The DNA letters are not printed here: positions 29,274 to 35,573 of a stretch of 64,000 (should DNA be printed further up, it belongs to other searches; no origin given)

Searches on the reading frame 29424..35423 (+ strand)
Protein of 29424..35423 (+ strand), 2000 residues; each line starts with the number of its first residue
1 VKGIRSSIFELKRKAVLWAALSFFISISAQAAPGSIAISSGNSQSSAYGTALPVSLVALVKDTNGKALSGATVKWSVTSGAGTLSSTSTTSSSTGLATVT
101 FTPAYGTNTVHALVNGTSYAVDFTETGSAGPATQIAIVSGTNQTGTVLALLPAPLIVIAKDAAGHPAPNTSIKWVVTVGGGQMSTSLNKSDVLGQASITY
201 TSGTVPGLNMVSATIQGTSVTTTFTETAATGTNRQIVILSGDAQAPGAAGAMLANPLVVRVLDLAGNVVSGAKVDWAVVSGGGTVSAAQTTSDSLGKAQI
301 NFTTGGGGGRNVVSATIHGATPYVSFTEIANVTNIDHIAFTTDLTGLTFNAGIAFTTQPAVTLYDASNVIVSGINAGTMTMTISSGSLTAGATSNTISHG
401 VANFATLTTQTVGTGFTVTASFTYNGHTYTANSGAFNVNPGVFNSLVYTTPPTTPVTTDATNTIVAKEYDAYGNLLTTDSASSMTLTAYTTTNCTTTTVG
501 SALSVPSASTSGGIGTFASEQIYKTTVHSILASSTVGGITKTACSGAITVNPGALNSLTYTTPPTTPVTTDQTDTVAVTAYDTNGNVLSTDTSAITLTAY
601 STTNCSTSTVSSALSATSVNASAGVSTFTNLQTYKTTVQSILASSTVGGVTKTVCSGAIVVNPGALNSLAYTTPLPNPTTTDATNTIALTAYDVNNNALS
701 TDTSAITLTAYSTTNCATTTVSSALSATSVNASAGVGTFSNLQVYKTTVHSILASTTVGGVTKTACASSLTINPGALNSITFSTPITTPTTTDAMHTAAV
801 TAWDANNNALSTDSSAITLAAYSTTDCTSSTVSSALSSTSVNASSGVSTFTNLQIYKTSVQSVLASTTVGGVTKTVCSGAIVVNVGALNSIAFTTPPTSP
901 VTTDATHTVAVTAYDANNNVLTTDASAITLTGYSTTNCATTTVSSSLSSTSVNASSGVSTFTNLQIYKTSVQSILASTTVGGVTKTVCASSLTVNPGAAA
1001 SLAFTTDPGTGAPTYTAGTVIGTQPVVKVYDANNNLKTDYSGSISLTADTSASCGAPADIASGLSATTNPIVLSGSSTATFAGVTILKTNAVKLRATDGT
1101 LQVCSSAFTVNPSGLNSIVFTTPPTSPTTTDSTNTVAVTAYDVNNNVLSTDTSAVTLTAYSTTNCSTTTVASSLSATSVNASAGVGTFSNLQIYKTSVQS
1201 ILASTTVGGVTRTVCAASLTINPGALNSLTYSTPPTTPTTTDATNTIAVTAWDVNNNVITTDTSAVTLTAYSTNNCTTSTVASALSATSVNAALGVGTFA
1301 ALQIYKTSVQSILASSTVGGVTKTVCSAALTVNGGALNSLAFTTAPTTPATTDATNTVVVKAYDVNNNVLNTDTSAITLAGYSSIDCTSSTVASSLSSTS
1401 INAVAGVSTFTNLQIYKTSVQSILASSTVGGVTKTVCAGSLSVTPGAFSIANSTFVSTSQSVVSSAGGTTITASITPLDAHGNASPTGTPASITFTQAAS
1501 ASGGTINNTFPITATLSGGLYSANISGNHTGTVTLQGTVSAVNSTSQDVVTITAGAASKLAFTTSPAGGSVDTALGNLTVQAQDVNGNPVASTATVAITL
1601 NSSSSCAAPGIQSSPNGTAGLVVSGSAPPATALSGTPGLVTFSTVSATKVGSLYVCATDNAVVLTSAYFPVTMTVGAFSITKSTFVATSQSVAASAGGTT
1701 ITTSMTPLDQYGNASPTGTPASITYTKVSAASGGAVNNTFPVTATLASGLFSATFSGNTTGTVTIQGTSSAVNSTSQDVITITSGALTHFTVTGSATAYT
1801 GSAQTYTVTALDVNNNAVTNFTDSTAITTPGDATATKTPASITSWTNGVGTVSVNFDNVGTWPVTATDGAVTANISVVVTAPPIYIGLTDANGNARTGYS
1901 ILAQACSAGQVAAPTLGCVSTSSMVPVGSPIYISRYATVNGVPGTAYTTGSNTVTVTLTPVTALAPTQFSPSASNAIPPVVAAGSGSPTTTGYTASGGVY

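Call 62: search_protein_families(library=pfam, proteins=[window:29424-35423:+], max_evalue=0.001)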
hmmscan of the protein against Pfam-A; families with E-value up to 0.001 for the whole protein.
window:29424-35423:+ (2000 aa): 4 families
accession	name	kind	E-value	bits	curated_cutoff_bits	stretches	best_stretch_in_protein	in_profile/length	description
PF02369.22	Big_1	-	4.5e-18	65.6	34.9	3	54-122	19-89/93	Bacterial Ig-like domain (group 1)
PF17786.7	Mannosidase_ig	-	8.1e-12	46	23.4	0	570-616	13-59/91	Mannosidase Ig/CBM-like domain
PF20622.4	Big_15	-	1.5e-06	28.4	27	0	1319-1377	18-80/82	Bacterial Ig domain (Big_16)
PF09134.16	Invasin_D3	-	0.00031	21.6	33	1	58-124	26-96/98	Invasin, domain 3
